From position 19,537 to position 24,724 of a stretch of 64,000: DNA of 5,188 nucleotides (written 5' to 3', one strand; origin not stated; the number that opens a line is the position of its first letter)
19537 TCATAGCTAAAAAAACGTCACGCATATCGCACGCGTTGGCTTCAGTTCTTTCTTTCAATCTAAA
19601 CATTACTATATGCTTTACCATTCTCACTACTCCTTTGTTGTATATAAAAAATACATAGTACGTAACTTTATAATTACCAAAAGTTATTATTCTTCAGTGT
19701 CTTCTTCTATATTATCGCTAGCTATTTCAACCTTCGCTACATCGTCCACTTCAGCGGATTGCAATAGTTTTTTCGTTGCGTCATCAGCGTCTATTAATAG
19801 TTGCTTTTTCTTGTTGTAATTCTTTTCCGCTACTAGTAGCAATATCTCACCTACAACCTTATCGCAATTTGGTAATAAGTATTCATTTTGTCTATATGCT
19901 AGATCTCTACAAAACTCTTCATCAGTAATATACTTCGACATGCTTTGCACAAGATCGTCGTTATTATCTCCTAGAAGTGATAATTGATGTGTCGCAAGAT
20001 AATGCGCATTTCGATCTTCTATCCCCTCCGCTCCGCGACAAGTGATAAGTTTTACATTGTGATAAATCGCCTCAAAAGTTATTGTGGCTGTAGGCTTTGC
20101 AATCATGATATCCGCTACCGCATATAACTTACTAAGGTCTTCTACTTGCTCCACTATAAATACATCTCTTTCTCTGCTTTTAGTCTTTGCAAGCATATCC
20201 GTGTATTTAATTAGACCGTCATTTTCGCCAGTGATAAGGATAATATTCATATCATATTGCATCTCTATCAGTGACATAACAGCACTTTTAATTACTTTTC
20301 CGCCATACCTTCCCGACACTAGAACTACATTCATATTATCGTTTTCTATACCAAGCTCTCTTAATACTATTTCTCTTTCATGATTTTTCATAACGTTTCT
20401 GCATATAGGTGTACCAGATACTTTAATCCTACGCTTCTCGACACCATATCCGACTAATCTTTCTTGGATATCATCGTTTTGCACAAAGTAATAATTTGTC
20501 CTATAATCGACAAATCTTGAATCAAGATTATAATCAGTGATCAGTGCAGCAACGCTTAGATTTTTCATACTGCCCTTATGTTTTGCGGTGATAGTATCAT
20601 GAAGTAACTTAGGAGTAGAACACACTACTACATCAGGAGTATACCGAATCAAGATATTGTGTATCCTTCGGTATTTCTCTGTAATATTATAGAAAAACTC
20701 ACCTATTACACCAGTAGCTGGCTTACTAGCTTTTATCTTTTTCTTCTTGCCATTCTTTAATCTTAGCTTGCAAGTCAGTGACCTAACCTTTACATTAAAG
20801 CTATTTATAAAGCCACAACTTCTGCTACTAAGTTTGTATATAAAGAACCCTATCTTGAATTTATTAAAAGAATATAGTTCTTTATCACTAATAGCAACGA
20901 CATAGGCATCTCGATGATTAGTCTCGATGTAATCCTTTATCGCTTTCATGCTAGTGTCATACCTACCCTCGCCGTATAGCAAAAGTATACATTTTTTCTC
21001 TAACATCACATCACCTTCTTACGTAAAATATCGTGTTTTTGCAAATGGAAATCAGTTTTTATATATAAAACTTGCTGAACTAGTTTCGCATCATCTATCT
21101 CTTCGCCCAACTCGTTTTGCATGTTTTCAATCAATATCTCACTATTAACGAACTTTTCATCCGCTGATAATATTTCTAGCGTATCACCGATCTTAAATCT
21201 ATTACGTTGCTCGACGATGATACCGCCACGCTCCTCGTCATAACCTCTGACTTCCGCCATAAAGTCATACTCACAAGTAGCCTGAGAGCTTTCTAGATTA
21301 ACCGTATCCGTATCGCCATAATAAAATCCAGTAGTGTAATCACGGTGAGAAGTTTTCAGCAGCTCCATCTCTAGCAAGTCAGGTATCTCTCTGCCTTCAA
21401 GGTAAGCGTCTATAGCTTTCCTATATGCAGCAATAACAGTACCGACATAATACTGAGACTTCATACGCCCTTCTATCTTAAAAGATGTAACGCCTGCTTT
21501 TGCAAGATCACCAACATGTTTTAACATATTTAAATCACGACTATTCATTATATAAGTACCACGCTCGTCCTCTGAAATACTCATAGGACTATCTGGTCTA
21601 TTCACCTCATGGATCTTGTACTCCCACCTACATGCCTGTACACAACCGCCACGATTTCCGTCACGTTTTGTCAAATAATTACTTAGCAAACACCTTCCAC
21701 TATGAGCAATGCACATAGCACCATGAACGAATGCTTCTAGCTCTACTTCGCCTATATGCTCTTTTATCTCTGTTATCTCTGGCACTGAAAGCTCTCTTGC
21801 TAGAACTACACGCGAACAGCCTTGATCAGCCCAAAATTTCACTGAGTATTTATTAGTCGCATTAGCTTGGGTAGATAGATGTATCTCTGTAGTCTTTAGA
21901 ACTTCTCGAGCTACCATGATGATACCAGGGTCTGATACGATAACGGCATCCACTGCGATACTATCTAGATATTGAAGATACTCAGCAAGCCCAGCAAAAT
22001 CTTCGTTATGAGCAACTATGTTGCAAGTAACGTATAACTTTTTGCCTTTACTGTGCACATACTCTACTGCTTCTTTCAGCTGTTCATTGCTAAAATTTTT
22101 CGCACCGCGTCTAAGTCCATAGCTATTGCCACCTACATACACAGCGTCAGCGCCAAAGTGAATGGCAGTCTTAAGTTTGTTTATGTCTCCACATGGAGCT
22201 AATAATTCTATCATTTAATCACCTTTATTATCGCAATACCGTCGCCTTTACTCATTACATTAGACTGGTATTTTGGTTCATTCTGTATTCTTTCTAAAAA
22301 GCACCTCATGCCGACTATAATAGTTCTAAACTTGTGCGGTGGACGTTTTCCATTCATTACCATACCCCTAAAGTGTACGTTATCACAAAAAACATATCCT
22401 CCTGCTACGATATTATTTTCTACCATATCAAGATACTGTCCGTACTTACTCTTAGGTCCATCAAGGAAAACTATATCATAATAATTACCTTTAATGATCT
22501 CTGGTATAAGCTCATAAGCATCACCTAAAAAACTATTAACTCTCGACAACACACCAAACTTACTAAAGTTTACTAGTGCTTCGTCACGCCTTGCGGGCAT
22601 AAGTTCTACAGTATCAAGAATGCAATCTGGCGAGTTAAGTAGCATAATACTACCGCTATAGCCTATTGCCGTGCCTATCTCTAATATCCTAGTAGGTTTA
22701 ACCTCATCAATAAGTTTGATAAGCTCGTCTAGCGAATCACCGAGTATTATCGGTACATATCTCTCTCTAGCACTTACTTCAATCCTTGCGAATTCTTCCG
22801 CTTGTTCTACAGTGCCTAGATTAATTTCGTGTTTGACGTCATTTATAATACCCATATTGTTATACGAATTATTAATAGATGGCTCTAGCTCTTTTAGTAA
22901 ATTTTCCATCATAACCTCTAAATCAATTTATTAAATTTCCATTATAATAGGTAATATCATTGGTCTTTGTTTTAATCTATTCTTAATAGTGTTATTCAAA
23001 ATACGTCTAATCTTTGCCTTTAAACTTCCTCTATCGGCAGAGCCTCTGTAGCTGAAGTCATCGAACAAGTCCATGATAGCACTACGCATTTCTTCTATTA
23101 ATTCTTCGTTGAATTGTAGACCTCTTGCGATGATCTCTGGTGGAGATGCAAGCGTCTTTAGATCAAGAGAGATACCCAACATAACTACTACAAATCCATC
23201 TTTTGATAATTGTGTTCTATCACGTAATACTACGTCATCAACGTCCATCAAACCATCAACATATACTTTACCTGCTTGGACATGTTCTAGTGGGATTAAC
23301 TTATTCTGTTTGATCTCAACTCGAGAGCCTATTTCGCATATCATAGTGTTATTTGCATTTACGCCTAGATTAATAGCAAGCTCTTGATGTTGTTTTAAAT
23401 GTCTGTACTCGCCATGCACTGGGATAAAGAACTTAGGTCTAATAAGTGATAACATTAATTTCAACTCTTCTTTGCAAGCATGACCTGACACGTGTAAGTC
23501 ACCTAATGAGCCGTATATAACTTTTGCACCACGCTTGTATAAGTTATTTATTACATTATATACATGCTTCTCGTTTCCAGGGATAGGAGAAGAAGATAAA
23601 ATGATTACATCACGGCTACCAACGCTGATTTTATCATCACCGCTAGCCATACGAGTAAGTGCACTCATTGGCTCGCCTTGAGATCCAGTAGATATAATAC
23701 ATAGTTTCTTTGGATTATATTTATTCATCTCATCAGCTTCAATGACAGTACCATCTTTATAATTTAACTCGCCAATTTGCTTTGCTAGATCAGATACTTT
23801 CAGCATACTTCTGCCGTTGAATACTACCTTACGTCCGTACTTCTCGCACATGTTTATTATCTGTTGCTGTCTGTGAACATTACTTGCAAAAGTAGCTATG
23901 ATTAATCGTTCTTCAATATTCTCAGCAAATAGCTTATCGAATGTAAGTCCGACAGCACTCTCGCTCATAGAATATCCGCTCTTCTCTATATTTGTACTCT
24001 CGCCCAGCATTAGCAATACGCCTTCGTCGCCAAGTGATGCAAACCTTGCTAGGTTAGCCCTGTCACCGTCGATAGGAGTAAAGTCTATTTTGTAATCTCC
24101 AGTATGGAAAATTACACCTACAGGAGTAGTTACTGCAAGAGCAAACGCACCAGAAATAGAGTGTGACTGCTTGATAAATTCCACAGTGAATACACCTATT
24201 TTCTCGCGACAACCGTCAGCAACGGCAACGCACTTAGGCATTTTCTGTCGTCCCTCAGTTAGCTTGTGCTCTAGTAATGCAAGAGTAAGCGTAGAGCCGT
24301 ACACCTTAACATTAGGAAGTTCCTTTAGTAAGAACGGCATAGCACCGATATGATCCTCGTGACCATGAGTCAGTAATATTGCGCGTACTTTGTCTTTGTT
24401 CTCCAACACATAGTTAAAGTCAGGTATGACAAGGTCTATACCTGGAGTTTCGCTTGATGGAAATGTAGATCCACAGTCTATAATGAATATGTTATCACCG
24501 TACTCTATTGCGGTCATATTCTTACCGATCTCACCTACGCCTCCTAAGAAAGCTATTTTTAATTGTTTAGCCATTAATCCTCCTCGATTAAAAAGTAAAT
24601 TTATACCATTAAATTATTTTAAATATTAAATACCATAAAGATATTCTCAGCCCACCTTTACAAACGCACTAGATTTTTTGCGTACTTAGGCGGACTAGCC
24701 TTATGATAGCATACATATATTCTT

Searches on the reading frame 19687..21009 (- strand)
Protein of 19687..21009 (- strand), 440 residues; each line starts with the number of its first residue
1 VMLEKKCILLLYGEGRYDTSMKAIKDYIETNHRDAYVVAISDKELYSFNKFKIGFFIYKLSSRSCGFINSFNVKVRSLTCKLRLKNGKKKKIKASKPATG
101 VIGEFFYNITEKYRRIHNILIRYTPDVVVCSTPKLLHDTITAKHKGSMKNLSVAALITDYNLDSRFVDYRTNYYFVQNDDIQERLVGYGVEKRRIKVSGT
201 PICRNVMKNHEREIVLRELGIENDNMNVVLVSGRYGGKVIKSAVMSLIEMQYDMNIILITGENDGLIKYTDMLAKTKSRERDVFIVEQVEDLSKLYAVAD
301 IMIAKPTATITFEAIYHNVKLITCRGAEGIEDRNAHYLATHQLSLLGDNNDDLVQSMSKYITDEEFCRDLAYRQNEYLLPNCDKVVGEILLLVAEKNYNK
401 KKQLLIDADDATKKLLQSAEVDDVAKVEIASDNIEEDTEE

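Call 77: search_protein_families(library=pfam, proteins=[window:19687-21009:-], max_evalue=0.000001)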
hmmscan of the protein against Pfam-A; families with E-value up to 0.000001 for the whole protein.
window:19687-21009:- (440 aa): 1 family
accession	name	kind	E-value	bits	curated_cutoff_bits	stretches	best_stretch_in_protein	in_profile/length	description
PF06925.17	MGDG_synth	-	4.1e-13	50.2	25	1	114-202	79-169/169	Monogalactosyldiacylglycerol (MGDG) synthase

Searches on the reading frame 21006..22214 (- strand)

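Call 77: search_protein_families(library=pfam, proteins=[window:21006-22214:-], max_evalue=0.000001)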
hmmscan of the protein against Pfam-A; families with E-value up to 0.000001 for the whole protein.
window:21006-22214:- (402 aa): 2 families
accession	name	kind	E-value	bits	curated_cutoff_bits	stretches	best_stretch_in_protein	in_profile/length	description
PF01136.24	Peptidase_U32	-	8.9e-96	320.1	22.4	1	76-303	4-232/233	Peptidase family U32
PF16325.11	Peptidase_U32_C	-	2.3e-20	73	28.2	1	315-398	2-83/83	Peptidase family U32 C-terminal domain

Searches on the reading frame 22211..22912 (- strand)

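Call 77: search_protein_families(library=pfam, proteins=[window:22211-22912:-], max_evalue=0.000001)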
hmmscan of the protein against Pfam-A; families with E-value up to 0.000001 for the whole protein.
window:22211-22912:- (233 aa): 1 family
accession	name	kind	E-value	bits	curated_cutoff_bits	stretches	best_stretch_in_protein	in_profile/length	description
PF01596.23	Methyltransf_3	-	3.7e-15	56.2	22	1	60-230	35-202/204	O-methyltransferase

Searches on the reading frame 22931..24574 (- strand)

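Call 77: search_protein_families(library=pfam, proteins=[window:22931-24574:-], max_evalue=0.000001)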
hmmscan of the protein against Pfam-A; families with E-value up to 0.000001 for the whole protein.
window:22931-24574:- (547 aa): 5 families
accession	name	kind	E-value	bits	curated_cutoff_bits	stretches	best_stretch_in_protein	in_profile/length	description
PF22505.1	RNase_J_b_CASP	-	5.7e-47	159.1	27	1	222-345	2-126/126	Ribonuclease J, beta-CASP domain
PF17770.6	RNase_J_C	-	2.3e-23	83.5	23.8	1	449-547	1-102/102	Ribonuclease J C-terminal domain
PF07521.17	RMMBL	-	1.1e-12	48.2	21.6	1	360-407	11-60/63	Zn-dependent metallo-hydrolase RNA specificity domain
PF00753.33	Lactamase_B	-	2.1e-10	41.3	22.7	1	17-105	5-86/196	Metallo-beta-lactamase superfamily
PF12706.13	Lactamase_B_2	-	4.4e-08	33.4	27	1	57-162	25-144/200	Beta-lactamase superfamily domain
